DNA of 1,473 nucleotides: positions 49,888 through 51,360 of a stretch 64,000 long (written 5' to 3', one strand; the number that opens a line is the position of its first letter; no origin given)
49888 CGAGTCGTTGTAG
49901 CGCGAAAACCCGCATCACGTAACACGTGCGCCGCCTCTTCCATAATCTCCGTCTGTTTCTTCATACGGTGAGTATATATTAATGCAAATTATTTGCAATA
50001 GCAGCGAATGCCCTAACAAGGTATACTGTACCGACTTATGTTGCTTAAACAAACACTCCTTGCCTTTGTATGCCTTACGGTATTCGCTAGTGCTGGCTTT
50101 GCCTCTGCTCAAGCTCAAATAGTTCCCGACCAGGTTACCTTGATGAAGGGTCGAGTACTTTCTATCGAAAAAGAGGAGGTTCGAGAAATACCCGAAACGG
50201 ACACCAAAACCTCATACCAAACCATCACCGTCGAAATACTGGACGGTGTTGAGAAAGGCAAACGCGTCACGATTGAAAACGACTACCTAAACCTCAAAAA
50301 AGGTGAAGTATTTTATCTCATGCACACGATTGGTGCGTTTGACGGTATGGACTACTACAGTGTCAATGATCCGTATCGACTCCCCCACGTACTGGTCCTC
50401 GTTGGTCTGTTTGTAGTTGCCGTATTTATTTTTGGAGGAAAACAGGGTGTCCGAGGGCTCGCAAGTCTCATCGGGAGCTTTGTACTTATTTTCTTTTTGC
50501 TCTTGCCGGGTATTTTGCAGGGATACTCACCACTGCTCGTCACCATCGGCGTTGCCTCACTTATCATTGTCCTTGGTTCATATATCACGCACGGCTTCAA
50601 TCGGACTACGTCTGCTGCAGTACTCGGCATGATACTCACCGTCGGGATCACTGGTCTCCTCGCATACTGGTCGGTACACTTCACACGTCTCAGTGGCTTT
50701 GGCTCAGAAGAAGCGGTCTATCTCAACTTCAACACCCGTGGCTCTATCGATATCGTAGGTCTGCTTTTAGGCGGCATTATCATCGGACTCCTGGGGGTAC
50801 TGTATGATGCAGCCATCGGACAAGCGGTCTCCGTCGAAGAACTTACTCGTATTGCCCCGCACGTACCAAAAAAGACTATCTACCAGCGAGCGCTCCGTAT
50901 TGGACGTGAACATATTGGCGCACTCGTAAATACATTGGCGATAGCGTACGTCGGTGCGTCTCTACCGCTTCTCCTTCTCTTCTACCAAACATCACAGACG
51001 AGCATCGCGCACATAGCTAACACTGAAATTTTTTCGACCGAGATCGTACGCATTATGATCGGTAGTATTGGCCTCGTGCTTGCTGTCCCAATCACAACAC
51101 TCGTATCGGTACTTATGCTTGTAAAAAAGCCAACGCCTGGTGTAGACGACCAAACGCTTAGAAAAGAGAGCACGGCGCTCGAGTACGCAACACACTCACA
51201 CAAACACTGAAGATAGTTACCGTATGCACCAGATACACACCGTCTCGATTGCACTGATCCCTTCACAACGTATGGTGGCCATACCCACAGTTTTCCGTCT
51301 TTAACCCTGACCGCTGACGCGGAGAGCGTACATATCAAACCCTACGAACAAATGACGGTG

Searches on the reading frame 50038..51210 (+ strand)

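Call 42: search_protein_families(library=pfam, proteins=[window:50038-51210:+], max_evalue=0.00001)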
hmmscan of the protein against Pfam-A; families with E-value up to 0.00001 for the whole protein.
window:50038-51210:+ (390 aa): 1 family
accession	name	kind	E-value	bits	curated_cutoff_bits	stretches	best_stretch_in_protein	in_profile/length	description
PF07907.16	YibE_F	-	6e-69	232.7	27.2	1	119-358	2-240/241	YibE/F-like protein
